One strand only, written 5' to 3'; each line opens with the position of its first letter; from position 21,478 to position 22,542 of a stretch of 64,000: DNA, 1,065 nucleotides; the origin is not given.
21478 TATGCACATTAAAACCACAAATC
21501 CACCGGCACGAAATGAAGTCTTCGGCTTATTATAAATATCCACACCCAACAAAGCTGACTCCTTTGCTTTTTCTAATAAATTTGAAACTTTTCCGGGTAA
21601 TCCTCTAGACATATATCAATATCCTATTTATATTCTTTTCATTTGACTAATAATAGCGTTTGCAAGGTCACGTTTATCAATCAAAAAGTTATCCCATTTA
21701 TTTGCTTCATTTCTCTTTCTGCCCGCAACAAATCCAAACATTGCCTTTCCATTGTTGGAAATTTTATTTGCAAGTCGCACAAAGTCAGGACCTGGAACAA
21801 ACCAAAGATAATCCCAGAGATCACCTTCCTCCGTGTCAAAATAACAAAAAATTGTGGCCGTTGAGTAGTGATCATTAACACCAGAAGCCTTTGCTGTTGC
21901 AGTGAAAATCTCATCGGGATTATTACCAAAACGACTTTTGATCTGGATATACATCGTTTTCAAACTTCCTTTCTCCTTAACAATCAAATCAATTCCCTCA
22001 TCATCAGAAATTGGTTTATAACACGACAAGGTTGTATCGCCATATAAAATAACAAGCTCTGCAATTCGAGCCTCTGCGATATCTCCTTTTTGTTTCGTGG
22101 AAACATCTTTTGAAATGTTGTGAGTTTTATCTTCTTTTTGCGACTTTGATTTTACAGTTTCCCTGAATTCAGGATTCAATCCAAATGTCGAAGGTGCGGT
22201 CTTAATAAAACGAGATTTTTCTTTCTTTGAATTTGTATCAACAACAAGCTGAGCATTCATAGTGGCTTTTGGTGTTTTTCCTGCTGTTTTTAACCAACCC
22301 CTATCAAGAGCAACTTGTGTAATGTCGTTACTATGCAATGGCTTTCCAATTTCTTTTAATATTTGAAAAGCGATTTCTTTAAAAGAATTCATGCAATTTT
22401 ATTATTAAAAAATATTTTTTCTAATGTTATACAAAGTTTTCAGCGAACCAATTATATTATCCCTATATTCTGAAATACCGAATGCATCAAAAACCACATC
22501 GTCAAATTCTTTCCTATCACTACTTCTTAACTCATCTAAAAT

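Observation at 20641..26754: Tightly packed four-gene defence operon: RadC-MTase fusion, MmeI-like Type IIG enzyme, HARE-HTH nuclease, DUF3644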

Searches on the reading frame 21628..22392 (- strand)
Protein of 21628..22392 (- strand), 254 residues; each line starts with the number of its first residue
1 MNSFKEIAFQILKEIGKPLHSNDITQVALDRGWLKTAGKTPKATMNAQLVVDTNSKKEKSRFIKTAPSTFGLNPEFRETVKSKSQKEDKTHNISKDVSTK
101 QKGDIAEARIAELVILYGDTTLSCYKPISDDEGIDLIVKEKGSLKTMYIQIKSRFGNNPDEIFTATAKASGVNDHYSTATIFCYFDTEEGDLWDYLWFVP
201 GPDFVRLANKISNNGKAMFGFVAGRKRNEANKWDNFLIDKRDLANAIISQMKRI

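Call 6: search_protein_families(library=pfam, proteins=[window:21628-22392:-], max_evalue=0.01)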
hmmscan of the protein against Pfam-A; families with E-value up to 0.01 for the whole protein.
window:21628-22392:- (254 aa): 2 families
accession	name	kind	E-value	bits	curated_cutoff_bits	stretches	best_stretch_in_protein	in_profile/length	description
PF05066.19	HARE-HTH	-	6.7e-20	71.7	25.9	1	3-72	2-68/71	HB1, ASXL, restriction endonuclease HTH domain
PF11645.14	PDDEXK_5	-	7.9e-06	26.4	26.1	1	98-157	2-56/138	PD-(D/E)XK endonuclease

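Call 7: search_protein_families(library=padloc, proteins=[window:21628-22392:-], max_evalue=0.01)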
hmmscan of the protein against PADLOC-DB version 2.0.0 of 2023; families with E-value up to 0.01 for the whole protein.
window:21628-22392:- (254 aa): 0 families

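Call 8: search_protein_families(library=ncbifam, proteins=[window:21628-22392:-], max_evalue=0.01)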
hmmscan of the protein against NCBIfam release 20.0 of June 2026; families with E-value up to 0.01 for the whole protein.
window:21628-22392:- (254 aa): 0 families

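Call 14: find_encoding_contigs(protein=window:21628-22392:-, flank=10000, max_places=10)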
Protein window:21628-22392:- (254 aa): 13 contigs read that carry it; 8 places shown.
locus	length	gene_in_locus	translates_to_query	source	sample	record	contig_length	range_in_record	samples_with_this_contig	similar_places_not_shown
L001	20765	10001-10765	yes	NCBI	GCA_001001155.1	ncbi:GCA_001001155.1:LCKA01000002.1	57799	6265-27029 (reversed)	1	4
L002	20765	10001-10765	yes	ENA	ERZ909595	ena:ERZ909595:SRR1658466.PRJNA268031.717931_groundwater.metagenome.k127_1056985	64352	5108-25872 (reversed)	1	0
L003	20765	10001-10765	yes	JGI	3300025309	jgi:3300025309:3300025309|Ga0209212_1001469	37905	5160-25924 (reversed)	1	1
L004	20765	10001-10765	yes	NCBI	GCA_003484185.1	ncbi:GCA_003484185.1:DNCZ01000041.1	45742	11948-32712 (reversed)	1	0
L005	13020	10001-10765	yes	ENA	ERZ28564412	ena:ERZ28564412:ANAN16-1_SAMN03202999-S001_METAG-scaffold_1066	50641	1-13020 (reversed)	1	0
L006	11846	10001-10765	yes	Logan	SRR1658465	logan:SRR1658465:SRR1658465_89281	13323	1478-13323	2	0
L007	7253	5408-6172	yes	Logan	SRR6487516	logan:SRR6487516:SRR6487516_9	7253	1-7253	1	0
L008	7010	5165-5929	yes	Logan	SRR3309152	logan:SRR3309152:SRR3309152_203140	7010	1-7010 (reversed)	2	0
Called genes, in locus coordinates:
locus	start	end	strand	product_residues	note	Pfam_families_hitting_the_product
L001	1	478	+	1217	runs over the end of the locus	PF05048:NosD, PF13229:Beta_helix, PF02450:LCAT, PF02089:Palm_thioest (faint)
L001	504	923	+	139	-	-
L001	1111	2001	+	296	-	PF02661:Fic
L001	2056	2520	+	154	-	-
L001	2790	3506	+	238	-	PF06414:Zeta_toxin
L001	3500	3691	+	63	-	-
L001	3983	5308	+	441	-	PF05970:PIF1, PF12775:AAA_7 (faint), PF13245:AAA_19, PF13401:AAA_22, PF13604:AAA_30, PF01443:Viral_helicase1 (faint)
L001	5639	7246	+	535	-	PF20582:UPF0758_N, PF04002:RadC, PF01555:N6_N4_Mtase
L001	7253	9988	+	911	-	PF02384:N6_Mtase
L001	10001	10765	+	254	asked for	PF05066:HARE-HTH, PF11645:PDDEXK_5 (weak)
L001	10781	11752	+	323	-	PF12358:DUF3644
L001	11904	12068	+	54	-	-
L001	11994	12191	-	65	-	-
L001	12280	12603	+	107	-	PF25212:HVO_A0114 (weak), PF01022:HTH_5 (weak), PF13412:HTH_24 (weak)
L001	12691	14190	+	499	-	PF11074:DUF2779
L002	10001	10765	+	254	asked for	PF05066:HARE-HTH, PF11645:PDDEXK_5 (weak)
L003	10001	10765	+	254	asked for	PF05066:HARE-HTH, PF11645:PDDEXK_5 (weak)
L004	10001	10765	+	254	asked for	PF05066:HARE-HTH, PF11645:PDDEXK_5 (weak)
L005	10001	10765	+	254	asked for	PF05066:HARE-HTH, PF11645:PDDEXK_5 (weak)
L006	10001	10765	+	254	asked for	PF05066:HARE-HTH, PF11645:PDDEXK_5 (weak)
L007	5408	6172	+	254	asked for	PF05066:HARE-HTH, PF11645:PDDEXK_5 (weak)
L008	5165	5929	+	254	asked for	PF05066:HARE-HTH, PF11645:PDDEXK_5 (weak)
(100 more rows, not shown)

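Call 17: find_homologous_proteins(query=window:21628-22392:-)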
Query window:21628-22392:- (254 aa): 790 proteins with E <= 0.001 among 1039 candidates; the best 120 are listed.
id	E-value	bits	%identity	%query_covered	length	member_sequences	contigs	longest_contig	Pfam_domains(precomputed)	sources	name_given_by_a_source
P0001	2.4e-166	569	100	100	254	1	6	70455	PF11645.15,PF05066.20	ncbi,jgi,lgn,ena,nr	ncbi:MAG TPA: hypothetical protein DCX32_04410 [Candidatus Moranbacteria bacterium]|nr:MAG: hypothet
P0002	3.4e-153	526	91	100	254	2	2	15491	PF11645.15,PF05066.20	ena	-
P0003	1.8e-146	504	88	100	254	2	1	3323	PF11645.15,PF05066.20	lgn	-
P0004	4.2e-132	457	80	100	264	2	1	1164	PF11645.15,PF05066.20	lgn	-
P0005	6.0e-132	457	81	100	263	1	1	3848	PF11645.15,PF05066.20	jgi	-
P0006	9.0e-132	456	80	100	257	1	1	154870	PF11645.15,PF05066.20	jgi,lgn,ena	-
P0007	4.9e-131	454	78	100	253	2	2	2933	PF11645.15,PF05066.20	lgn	-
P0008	1.0e-130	453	80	100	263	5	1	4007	PF11645.15,PF05066.20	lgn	-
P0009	3.4e-129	448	78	100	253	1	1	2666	PF11645.15,PF05066.20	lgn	-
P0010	6.2e-129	447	78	100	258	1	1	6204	PF05066.20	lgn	-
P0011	1.6e-128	445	80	100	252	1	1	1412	PF11645.15,PF05066.20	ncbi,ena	-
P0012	1.9e-128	445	80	100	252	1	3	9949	PF11645.15,PF05066.20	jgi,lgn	-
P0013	2.4e-128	445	77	100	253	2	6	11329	PF11645.15,PF05066.20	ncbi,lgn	-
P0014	3.0e-128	444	79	100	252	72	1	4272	PF11645.15,PF05066.20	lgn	-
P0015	4.8e-128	444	76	100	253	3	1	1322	PF05066.20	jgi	jgi:hypothetical protein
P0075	4.4e-124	431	74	100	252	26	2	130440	PF11645.15,PF05066.20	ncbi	ncbi:MAG: group I intron-associated PD-(D/E)XK endonuclease [bacterium]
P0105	2.2e-122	425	75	100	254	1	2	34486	PF05066.20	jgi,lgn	-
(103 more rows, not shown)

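Call 18: find_encoding_contigs(protein=P0006, flank=8000, max_places=3)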
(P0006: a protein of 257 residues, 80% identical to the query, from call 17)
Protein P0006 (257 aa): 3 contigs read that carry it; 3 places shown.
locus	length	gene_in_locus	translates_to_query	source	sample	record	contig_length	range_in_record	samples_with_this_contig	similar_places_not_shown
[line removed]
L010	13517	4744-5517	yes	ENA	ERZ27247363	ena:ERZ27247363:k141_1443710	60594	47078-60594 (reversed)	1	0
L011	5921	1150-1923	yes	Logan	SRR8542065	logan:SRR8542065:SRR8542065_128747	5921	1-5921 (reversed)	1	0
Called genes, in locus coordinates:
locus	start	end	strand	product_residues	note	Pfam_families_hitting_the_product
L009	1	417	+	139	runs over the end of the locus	PF03592:Terminase_2 (weak)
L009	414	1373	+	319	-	PF02899:Phage_int_SAM_1 (weak), PF00589:Phage_integrase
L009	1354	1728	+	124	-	-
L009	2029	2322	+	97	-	-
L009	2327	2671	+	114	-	-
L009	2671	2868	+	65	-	-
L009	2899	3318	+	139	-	-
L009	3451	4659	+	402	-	PF13651:EcoRI_methylase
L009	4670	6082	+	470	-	-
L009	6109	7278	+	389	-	PF03235:GmrSD_N, PF01844:HNH (weak)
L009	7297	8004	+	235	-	PF18734:HEPN_AbiU2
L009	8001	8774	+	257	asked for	PF05066:HARE-HTH, PF11645:PDDEXK_5 (weak)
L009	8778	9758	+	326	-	PF14022:DUF4238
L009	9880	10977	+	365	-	-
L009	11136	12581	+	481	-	-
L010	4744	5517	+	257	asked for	PF05066:HARE-HTH, PF11645:PDDEXK_5 (weak)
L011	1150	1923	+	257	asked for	PF05066:HARE-HTH, PF11645:PDDEXK_5 (weak)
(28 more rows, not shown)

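Call 19: find_encoding_contigs(protein=P0075, flank=8000, max_places=3)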
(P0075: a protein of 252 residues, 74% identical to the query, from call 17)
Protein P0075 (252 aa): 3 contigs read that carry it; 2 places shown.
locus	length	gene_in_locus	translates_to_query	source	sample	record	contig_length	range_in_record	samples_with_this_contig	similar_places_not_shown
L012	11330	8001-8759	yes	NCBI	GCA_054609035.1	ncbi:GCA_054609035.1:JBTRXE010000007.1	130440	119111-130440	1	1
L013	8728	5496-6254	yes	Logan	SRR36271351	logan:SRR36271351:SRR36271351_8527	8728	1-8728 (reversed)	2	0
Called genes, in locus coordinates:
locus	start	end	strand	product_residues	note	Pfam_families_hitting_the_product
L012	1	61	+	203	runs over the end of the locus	-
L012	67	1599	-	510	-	PF00083:Sugar_tr (weak), PF07690:MFS_1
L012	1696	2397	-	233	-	-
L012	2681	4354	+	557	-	-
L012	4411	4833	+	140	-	-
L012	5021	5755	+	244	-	-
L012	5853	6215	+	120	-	-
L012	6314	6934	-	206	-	-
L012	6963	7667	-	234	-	PF01381:HTH_3, PF12844:HTH_19 (weak), PF00717:Peptidase_S24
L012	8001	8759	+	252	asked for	PF05066:HARE-HTH, PF11645:PDDEXK_5 (weak)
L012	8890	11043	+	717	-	PF02384:N6_Mtase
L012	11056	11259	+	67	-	-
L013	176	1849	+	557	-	-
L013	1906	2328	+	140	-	-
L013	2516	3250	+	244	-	-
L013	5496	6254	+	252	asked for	PF05066:HARE-HTH, PF11645:PDDEXK_5 (weak)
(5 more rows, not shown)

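Call 20: find_encoding_contigs(protein=P0105, flank=8000, max_places=3)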
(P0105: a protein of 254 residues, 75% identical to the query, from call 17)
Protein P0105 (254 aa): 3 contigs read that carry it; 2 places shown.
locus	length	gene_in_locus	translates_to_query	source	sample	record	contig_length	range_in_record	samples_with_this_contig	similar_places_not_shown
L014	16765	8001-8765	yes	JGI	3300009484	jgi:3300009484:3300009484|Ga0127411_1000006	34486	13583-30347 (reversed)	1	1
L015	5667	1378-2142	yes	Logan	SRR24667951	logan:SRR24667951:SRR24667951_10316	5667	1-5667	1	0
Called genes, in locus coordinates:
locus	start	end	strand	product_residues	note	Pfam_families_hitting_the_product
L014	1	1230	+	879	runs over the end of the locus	PF02463:SMC_N (faint), PF13304:AAA_21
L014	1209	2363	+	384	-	PF04326:SLFN_AlbA_2, PF13749:HATPase_c_4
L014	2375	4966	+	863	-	PF08665:PglZ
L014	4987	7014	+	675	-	PF20442:BrxL_N, PF13337:BrxL_ATPase, PF05362:Lon_C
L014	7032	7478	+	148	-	-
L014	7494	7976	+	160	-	PF08937:ThsB_TIR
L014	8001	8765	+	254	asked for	PF05066:HARE-HTH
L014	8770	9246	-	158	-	-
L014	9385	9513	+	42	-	-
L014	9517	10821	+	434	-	PF00589:Phage_integrase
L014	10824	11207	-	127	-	-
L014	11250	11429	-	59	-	-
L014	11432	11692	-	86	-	-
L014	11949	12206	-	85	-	PF04026:SpoVG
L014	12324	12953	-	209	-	PF14464:Prok-JAB (weak)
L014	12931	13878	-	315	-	PF00899:ThiF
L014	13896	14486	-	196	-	-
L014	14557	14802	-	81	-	-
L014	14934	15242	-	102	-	PF11171:DUF2958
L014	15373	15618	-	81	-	-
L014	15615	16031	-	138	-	PF04002:RadC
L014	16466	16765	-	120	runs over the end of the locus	-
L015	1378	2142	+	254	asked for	PF05066:HARE-HTH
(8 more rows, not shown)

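Call 22: find_related_loci(query=window:21628-22392:-, collection=genome_contigs, flank=10000)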
Query window:21628-22392:- (254 aa) in genome_contigs; peptide patterns used: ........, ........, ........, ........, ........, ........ (x = any residue, [..] = any of these).
82 stretches matched a pattern; 29 encode a relative of the query (tblastn E <= 1e-3); 28 distinct loci.
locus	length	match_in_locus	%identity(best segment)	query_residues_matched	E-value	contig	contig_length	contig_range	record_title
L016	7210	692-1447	80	1-254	6e-137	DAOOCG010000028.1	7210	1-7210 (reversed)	MAG TPA_asm: Candidatus Paceibacterota bacterium isolate AMR_MDS_4024 NODE_9719_length_7210_cov_7.055206, whole genome s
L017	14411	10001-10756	76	1-254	1e-135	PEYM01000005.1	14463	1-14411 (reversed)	MAG: Candidatus Saganbacteria bacterium CG08_land_8_20_14_0_20_45_16 CG08_land_8_20_14_0.20_scaffold_2306_c, whole genom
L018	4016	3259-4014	78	1-254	2e-138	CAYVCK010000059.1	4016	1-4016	MAG TPA_asm: uncultured Gammaproteobacteria bacterium isolate SRP093185_co1_140 genome assembly, contig: NODE_16767_leng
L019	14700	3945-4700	77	1-254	7e-135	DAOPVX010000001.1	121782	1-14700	MAG TPA_asm: bacterium isolate AMR_MDS_1381 NODE_113_length_121782_cov_67.979347, whole genome shotgun sequence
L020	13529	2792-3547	77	1-254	2e-133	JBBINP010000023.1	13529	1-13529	MAG: Candidatus Moraniibacteriota bacterium isolate SIF170217_bin_259 NODE_2985_length_13529_cov_3.69027, whole genome s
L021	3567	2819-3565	78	1-251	3e-137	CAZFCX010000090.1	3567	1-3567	MAG TPA_asm: uncultured Bdellovibrionales bacterium isolate SRP239243_co1_144 genome assembly, contig: NODE_46727_length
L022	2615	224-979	76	1-254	3e-139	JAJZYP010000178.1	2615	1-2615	MAG: bacterium isolate TL1-5.bin36 NODE_47732_length_2615_cov_2.030949, whole genome shotgun sequence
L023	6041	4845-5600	75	1-254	3e-132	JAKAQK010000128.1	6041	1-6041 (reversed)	MAG: bacterium isolate YF2.bin53 NODE_15294_length_6041_cov_3.032634, whole genome shotgun sequence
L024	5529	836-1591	74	1-254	5e-132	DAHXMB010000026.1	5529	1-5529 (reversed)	MAG TPA_asm: Candidatus Acididesulfobacter sp. isolate clean1611 k141_213818, whole genome shotgun sequence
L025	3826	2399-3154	76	1-254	1e-134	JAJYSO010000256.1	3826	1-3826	MAG: Bacteroidetes bacterium isolate DX1.bin50 NODE_37361_length_3826_cov_1.495269, whole genome shotgun sequence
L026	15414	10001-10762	74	1-254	2e-131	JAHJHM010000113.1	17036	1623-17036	MAG: Candidatus Omnitrophota bacterium isolate Modern_marine_planktonic.mb.3 Modern_marine_plank.mb.3_k141_335688, whole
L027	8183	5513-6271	76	1-254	4e-131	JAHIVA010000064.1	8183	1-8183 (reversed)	MAG: Patescibacteria group bacterium isolate MM_PC_MetaG.mb.47 MM_PC_MetaG.mb.47_k141_1979091, whole genome shotgun sequ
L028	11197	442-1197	74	1-254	3e-129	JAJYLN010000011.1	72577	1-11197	MAG: bacterium isolate DBS2-1.bin78 NODE_616_length_72577_cov_6.868903, whole genome shotgun sequence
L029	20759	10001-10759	75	1-254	5e-129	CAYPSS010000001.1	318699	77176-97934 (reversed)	MAG TPA_asm: uncultured Gammaproteobacteria bacterium isolate binchicken_co27_474 genome assembly, contig: NODE_25_lengt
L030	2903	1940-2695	74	1-254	7e-134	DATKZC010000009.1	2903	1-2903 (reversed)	MAG TPA_asm: Candidatus Paceibacterota bacterium isolate SMAG_U14235 k141_452174, whole genome shotgun sequence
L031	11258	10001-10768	75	1-254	4e-128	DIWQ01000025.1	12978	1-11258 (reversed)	MAG TPA_asm: Patescibacteria group bacterium UBA6102 UBA6102_contig_2904, whole genome shotgun sequence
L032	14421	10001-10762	71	1-254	7e-127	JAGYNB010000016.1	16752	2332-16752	MAG: Candidatus Omnitrophota bacterium isolate M55B134 16, whole genome shotgun sequence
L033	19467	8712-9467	74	1-254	4e-125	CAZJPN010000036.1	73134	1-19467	MAG TPA_asm: uncultured Pseudomonadota bacterium isolate SRP271791_co1_55 genome assembly, contig: k141_299088, whole ge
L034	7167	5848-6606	75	1-254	1e-123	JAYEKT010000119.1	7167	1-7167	MAG: Patescibacteria group bacterium isolate MAG130 MAG130_119, whole genome shotgun sequence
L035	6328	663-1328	73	1-223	2e-110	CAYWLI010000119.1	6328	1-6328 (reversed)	MAG TPA_asm: uncultured Thermodesulfobacteriota bacterium isolate binchicken_co163_443 genome assembly, contig: NODE_204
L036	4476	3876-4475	78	1-200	2e-106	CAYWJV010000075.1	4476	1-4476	MAG TPA_asm: uncultured Gammaproteobacteria bacterium isolate binchicken_co387_50 genome assembly, contig: NODE_28507_le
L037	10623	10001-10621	75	1-206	1e-98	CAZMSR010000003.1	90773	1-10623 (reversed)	MAG TPA_asm: uncultured Gammaproteobacteria bacterium isolate SRP200020_co2_147 genome assembly, contig: NODE_226_length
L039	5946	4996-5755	73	1-254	6e-97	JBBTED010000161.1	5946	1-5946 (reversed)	MAG: Candidatus Firestonebacteria bacterium isolate H52-bin162_1 H52_bin162_1_000000000161, whole genome shotgun sequenc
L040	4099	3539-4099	76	1-186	4e-97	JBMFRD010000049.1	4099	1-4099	MAG: Minisyncoccia bacterium isolate KM4344-32 NODE_49_length_4099_cov_3.890104, whole genome shotgun sequence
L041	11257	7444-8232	79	1-254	5e-139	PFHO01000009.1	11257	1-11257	MAG: Candidatus Moranbacteria bacterium CG_4_8_14_3_um_filter_34_16 CG_4_8_14_3_um_filter_scaffold_2472_c, whole genome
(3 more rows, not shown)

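Call 26: search_protein_families(library=pfam, proteins=[L041:3145-5019:+, L041:5012-5917:+, L041:5922-7439:+, L041:8232-8864:+, L041:8892-9929:+, L041:9929-10594:+, L041:2120-3154:-, L039:723-2543:+, L039:2533-3438:+, L039:3442-4971:+], max_evalue=0.001)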
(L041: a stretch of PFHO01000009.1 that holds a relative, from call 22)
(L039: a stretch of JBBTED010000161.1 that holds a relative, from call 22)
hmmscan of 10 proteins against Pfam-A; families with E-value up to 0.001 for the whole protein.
L041:3145-5019:+ (624 aa): 4 families
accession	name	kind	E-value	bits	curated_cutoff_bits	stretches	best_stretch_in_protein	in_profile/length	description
PF02086.21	MethyltransfD12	-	1.9e-36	126.5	22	1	299-561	1-241/253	D12 class N6 adenine-specific DNA methyltransferase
PF04002.20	RadC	-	6.2e-35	120.2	22.1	1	124-238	1-116/121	RadC-like JAB domain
PF20582.4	UPF0758_N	-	4.3e-23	81.6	27.1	1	26-100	1-76/77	UPF0758 N-terminal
PF03602.21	Cons_hypoth95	-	4.2e-05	23.7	24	0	483-513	106-138/182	Conserved hypothetical protein 95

L041:5012-5917:+ (301 aa): 1 family
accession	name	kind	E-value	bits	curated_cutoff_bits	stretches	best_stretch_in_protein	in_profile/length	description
PF02086.21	MethyltransfD12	-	7.5e-30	104.9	22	1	12-281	1-250/253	D12 class N6 adenine-specific DNA methyltransferase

L041:5922-7439:+ (505 aa): 1 family
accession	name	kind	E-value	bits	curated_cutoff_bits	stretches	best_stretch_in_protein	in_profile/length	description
PF09491.16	RE_AlwI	-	2.8e-46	158.8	23.1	2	341-491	270-439/441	AlwI restriction endonuclease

L041:8232-8864:+ (210 aa): 5 families
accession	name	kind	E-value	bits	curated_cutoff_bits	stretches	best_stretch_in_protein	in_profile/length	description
PF13175.12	AAA_15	-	6.5e-13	49.5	32.1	1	1-71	1-71/374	AAA ATPase domain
PF13476.12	AAA_23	-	7.5e-13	50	27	1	5-157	1-143/201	AAA domain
PF02463.25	SMC_N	-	7e-11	42.4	40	1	3-49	2-50/220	RecF/RecN/SMC N terminal domain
PF13555.12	AAA_29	-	3.1e-06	27.3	27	1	11-57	12-57/61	P-loop containing region of AAA domain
PF13304.12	AAA_21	-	8.8e-05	23.1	27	1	25-60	1-36/304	AAA domain, putative AbiEii toxin, Type IV TA system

L041:8892-9929:+ (345 aa): 3 families
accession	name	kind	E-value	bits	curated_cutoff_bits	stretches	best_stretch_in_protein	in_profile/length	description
PF20469.4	OLD-like_TOPRIM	-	1.1e-21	77.6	23.2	1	179-244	1-67/67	Overcoming lysogenization defect protein-like, TOPRIM domain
PF13175.12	AAA_15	-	3.9e-15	56.8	32.1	1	24-111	292-373/374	AAA ATPase domain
PF13304.12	AAA_21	-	2.8e-14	54.3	27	1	21-112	226-303/304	AAA domain, putative AbiEii toxin, Type IV TA system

L041:9929-10594:+ (221 aa): 0 families

L041:2120-3154:- (344 aa): 0 families

L039:723-2543:+ (606 aa): 4 families
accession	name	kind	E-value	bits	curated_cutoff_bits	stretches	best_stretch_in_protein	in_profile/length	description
PF04002.20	RadC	-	1.3e-37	128.9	22.1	1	102-216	1-116/121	RadC-like JAB domain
PF02086.21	MethyltransfD12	-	5e-34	118.6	22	1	279-542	1-241/253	D12 class N6 adenine-specific DNA methyltransferase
PF20582.4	UPF0758_N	-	8.1e-24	83.9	27.1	1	4-78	1-76/77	UPF0758 N-terminal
PF03602.21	Cons_hypoth95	-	2.9e-05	24.2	24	0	459-493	97-137/182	Conserved hypothetical protein 95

L039:2533-3438:+ (301 aa): 1 family
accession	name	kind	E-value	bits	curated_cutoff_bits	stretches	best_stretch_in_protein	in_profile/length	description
PF02086.21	MethyltransfD12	-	9.6e-27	94.7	22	1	12-279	1-248/253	D12 class N6 adenine-specific DNA methyltransferase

L039:3442-4971:+ (509 aa): 1 family
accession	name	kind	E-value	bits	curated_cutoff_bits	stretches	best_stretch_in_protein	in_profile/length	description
PF09491.16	RE_AlwI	-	3.4e-42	145.4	23.1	2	113-327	2-215/441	AlwI restriction endonuclease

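Call 46: search_protein_families(library=pfam, proteins=[L017:8774-9994:+, L018:2394-3272:+, L019:2815-3942:+, L020:2354-2788:+, L021:725-2659:+, L024:294-833:+, L025:1491-2402:+, L026:7121-9754:+, L027:5019-5516:+, L028:112-438:+], max_evalue=0.001)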
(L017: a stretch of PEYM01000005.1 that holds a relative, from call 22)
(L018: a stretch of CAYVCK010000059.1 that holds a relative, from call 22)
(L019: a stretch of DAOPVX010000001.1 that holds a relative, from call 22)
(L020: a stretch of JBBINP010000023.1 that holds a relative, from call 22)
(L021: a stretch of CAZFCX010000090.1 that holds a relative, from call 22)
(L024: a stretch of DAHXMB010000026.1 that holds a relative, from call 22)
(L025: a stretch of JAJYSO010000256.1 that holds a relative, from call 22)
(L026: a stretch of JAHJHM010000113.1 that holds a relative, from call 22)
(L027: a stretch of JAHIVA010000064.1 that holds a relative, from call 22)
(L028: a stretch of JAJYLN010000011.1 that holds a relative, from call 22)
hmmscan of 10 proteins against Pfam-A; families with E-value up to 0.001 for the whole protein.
L017:8774-9994:+ (406 aa): 2 families
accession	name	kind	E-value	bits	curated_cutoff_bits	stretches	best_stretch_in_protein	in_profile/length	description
PF08843.17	AbiEii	-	1.1e-38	134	22.5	1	41-264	12-237/238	Nucleotidyl transferase AbiEii toxin, Type IV TA system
PF13280.12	WYL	-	2.1e-05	24.8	21.8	1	311-376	4-69/70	WYL domain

L018:2394-3272:+ (292 aa): 3 families
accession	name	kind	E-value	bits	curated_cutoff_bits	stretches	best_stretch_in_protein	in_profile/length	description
PF01555.25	N6_N4_Mtase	-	6.5e-23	82.3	26.7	2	34-117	134-219/221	DNA methylase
PF13847.12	Methyltransf_31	-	5.4e-05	23.4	27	1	78-155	2-83/145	Methyltransferase domain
PF03602.21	Cons_hypoth95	-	9.1e-05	22.6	24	1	79-160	41-126/182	Conserved hypothetical protein 95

L019:2815-3942:+ (375 aa): 3 families
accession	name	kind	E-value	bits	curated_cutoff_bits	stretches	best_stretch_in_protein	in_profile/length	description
PF03235.19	GmrSD_N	-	4.4e-16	60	33.2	1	34-159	13-198/199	GmrSD restriction endonuclease, N-terminal domain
PF01844.29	HNH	-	2.4e-11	44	21.4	1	331-373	3-45/47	HNH endonuclease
PF14279.12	HNH_5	-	5.2e-06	26.7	27.5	1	331-369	3-40/56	HNH endonuclease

L020:2354-2788:+ (144 aa): 1 family
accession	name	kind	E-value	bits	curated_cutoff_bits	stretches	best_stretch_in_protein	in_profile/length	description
PF01420.25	Methylase_S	-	4.9e-14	53.3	22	1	6-126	52-161/168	Type I restriction modification DNA specificity domain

L021:725-2659:+ (644 aa): 1 family
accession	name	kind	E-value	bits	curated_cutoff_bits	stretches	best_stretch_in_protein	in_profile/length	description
PF04851.21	ResIII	-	0.00065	20.1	22.5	0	15-58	120-163/164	Type III restriction enzyme, res subunit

L024:294-833:+ (179 aa): 0 families

L025:1491-2402:+ (303 aa): 0 families

L026:7121-9754:+ (877 aa): 4 families
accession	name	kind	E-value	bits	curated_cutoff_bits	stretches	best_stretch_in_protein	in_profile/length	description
PF13175.12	AAA_15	-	1.1e-10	42.1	32.1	1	1-357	1-285/374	AAA ATPase domain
PF13476.12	AAA_23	-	4.3e-09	37.7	27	1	5-222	1-200/201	AAA domain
PF02463.25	SMC_N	-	2.1e-07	31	40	1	286-867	60-204/220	RecF/RecN/SMC N terminal domain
PF13514.12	AAA_27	-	1.7e-06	28.2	22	1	1-53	1-56/206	AAA domain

L027:5019-5516:+ (165 aa): 0 families

L028:112-438:+ (108 aa): 1 family
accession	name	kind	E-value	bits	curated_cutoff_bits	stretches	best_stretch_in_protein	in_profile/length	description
PF02661.23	Fic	-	2.9e-09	38.1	24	1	14-60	39-93/93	Fic/DOC family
